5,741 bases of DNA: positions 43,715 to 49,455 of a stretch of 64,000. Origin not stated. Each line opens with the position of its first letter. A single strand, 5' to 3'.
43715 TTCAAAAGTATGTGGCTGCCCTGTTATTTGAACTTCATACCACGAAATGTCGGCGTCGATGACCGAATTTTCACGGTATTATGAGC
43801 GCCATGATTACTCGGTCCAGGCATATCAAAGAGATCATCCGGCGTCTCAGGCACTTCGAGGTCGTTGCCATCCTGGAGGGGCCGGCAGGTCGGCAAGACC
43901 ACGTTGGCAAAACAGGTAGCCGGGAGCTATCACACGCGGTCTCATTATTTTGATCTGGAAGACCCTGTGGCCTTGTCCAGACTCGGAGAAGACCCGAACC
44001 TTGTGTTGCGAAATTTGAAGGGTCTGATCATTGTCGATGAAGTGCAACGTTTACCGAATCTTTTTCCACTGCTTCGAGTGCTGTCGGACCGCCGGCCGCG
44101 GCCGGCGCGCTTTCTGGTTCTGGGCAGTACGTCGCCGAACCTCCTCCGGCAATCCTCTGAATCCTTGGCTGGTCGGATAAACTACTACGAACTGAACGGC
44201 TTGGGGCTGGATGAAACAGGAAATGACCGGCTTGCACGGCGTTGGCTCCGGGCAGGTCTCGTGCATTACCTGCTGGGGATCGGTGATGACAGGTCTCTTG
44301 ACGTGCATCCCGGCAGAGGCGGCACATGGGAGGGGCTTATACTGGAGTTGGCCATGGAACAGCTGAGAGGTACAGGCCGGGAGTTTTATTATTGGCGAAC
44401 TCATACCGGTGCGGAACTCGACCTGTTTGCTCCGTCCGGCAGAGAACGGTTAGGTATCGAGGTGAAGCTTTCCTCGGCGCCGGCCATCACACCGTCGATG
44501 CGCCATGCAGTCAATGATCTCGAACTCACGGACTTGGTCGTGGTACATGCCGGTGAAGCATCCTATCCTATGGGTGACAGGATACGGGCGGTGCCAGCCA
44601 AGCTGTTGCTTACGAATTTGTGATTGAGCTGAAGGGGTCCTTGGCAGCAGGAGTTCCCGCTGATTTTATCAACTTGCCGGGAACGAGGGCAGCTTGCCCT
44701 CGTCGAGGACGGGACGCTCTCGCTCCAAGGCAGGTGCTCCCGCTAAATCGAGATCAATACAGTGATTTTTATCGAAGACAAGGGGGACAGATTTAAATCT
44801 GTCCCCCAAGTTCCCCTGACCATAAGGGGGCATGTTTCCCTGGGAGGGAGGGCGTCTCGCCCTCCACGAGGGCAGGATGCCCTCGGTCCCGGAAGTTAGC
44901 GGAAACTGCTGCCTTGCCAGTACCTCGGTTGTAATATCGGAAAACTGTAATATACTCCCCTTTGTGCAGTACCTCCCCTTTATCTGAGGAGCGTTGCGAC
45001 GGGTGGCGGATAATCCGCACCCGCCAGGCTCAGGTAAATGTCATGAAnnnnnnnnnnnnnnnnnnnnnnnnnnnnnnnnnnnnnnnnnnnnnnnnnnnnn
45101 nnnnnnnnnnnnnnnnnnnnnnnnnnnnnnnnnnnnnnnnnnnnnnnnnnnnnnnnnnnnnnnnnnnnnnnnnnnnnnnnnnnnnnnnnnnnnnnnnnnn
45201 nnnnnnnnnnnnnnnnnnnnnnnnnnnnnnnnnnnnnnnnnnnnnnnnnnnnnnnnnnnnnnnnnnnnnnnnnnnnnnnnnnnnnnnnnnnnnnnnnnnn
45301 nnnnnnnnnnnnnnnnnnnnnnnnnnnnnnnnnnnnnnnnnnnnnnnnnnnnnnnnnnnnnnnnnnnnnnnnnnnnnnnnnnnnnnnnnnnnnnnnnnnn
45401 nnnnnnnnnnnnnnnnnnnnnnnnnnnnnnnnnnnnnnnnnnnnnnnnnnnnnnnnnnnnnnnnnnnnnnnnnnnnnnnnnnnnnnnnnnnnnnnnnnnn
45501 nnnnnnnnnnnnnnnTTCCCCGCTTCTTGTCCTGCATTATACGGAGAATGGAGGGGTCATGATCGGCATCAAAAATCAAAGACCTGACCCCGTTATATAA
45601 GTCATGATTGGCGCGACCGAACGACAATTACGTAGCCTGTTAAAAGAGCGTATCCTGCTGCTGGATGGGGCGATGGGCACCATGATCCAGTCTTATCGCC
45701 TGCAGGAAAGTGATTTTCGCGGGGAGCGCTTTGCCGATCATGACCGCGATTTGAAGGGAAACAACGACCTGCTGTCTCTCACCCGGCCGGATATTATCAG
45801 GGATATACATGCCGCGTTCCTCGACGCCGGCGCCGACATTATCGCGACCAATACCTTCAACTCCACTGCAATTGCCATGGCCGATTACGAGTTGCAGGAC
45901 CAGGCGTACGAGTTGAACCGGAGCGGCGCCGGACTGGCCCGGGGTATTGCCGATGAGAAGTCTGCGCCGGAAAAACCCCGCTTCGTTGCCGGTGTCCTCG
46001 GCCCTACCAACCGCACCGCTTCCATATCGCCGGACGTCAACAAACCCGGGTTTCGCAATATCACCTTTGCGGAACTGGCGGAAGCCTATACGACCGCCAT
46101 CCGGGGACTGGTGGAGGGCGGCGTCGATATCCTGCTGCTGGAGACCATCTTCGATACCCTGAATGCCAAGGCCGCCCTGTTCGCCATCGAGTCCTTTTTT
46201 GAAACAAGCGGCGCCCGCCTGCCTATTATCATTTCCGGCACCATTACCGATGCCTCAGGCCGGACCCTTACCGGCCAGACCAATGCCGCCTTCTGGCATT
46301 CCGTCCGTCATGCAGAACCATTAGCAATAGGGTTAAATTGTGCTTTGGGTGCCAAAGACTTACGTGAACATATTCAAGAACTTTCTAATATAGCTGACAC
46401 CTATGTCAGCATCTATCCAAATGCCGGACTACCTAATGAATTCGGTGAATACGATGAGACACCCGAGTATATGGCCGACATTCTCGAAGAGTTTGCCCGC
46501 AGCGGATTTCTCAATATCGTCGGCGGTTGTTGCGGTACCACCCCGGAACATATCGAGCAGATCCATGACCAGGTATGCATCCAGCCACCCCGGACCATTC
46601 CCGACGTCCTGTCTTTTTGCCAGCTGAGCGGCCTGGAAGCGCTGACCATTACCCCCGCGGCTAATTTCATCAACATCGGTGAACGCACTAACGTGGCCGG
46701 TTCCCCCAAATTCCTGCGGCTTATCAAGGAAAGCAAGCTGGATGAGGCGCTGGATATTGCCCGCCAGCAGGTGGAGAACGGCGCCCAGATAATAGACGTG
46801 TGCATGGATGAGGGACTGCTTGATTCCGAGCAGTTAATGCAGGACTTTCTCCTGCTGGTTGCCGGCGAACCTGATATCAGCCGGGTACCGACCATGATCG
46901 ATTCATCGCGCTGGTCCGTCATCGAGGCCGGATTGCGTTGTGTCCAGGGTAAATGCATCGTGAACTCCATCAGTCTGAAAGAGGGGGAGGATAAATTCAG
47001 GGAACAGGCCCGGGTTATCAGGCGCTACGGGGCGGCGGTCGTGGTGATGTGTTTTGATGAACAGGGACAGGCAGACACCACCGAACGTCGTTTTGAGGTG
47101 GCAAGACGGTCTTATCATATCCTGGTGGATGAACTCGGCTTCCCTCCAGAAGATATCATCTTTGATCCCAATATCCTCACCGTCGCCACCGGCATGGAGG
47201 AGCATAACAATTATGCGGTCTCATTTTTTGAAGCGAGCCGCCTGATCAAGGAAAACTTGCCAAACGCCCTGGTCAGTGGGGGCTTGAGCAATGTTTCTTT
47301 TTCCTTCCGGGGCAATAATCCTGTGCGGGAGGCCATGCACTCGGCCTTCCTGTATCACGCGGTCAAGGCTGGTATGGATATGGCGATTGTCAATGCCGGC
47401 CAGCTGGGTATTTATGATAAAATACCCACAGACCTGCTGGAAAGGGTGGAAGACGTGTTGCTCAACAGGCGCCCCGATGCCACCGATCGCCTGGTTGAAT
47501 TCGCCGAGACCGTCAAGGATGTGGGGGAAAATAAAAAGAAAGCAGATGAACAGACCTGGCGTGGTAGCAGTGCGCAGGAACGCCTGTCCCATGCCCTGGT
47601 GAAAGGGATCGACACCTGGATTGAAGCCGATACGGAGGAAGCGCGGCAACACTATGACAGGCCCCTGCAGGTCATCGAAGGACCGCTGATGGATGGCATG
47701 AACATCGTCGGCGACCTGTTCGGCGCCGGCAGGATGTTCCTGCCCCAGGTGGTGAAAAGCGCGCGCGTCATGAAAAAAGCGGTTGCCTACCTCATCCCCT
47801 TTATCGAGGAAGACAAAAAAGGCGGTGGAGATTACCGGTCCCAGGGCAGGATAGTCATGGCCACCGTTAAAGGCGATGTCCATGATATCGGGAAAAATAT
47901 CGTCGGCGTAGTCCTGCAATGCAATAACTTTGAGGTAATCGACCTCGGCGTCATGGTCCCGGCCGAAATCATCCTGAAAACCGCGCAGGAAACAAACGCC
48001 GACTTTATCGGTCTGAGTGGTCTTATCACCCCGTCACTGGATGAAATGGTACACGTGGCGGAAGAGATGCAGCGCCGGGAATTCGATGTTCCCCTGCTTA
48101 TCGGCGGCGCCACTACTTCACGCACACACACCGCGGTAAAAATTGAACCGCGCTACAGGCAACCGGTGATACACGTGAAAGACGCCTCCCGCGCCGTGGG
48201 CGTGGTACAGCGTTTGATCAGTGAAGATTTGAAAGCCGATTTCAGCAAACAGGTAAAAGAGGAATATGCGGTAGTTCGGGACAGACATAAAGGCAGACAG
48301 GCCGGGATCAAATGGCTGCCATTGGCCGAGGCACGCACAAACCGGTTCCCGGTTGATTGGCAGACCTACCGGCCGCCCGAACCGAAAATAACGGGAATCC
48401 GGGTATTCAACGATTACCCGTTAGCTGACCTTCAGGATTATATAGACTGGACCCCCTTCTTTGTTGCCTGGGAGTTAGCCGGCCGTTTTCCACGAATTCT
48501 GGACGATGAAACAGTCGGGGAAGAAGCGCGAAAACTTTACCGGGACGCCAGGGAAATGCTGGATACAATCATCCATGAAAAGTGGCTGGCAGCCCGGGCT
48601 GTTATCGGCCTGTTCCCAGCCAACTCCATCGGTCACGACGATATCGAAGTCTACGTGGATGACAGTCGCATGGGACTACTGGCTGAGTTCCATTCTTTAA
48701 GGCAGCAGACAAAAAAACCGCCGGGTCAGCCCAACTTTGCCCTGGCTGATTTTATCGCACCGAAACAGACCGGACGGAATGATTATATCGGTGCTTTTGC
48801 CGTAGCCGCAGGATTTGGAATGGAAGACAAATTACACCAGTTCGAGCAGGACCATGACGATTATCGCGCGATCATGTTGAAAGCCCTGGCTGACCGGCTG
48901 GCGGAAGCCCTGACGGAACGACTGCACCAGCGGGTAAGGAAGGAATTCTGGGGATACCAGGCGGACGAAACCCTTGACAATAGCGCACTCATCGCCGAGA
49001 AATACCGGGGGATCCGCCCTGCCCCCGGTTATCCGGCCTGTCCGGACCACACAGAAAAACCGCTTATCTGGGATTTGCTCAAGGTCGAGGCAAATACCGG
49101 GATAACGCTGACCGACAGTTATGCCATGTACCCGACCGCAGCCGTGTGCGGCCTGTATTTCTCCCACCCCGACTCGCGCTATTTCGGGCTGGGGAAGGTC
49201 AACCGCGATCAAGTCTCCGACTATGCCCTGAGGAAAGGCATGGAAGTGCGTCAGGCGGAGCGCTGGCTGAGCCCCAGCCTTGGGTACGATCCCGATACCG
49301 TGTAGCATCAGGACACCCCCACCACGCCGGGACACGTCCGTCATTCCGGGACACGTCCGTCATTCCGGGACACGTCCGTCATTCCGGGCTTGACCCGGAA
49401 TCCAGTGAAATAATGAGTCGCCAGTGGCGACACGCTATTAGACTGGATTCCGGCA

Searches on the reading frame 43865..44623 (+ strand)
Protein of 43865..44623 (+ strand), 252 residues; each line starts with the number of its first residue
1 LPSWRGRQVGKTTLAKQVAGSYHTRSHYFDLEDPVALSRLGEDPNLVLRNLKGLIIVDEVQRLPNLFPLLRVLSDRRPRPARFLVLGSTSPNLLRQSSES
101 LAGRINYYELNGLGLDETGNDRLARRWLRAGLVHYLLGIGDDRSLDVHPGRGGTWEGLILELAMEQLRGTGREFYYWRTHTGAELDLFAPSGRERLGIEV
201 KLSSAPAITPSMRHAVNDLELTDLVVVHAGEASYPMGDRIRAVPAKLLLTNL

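Call 111: search_protein_families(library=pfam, proteins=[window:43865-44623:+], max_evalue=0.001)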
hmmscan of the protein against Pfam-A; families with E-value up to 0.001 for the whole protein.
window:43865-44623:+ (252 aa): 2 families
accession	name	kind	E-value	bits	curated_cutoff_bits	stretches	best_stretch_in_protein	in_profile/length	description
PF13173.12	AAA_14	-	1.5e-21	77.2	27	1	7-117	11-127/129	AAA domain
PF13635.12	DUF4143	-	1.5e-12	48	28.1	1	130-203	85-160/160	Domain of unknown function (DUF4143)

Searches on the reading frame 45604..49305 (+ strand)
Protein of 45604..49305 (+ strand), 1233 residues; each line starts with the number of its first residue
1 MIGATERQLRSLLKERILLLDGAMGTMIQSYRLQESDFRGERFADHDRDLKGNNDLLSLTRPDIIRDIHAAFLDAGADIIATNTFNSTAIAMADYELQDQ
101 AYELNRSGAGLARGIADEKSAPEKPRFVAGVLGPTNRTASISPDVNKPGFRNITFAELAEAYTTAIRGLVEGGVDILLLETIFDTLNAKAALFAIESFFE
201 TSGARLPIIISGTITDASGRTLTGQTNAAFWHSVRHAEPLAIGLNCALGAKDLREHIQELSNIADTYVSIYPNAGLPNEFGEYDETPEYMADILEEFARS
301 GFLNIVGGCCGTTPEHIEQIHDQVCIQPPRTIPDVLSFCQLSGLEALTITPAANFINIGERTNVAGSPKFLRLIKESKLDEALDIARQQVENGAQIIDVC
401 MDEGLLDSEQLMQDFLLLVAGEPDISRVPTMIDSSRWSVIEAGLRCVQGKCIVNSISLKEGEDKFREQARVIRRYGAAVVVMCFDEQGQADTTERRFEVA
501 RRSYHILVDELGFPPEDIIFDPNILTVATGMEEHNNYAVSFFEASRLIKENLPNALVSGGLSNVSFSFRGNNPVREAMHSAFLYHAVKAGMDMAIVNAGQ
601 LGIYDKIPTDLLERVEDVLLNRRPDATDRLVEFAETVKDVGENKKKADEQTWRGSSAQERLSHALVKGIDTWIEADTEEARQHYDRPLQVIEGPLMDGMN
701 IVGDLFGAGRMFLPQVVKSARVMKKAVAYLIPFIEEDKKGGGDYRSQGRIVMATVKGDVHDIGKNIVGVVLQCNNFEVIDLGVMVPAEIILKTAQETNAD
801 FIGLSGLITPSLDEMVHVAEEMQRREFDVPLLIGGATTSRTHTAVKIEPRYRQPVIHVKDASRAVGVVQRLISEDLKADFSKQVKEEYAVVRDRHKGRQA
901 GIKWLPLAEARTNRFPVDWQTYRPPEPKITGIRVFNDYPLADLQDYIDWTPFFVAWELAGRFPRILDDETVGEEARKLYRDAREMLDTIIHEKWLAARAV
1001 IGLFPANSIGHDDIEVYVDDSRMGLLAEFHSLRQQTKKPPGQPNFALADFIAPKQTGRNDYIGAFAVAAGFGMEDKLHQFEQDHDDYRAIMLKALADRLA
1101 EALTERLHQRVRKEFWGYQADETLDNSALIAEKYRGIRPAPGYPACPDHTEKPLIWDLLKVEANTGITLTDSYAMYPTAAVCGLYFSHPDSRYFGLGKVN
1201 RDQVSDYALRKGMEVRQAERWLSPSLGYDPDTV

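Call 111: search_protein_families(library=pfam, proteins=[window:45604-49305:+], max_evalue=0.001)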
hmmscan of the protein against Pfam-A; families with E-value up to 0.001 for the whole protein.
window:45604-49305:+ (1233 aa): 5 families
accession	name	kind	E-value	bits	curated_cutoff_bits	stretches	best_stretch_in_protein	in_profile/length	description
PF02965.22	Met_synt_B12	-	4.6e-128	426.8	25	1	940-1212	2-273/273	Vitamin B12 dependent methionine synthase, activation domain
PF02574.22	S-methyl_trans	-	5.8e-97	325.4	22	1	18-324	1-283/283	Homocysteine S-methyltransferase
PF00809.28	Pterin_bind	-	7.6e-59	199.7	25.5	1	359-597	1-244/244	Pterin binding enzyme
PF02607.22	B12-binding_2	-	7.4e-25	87.4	23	1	658-730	2-73/74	B12 binding domain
PF02310.24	B12-binding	-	6.2e-20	71.7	32.1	1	748-839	1-92/121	B12 binding domain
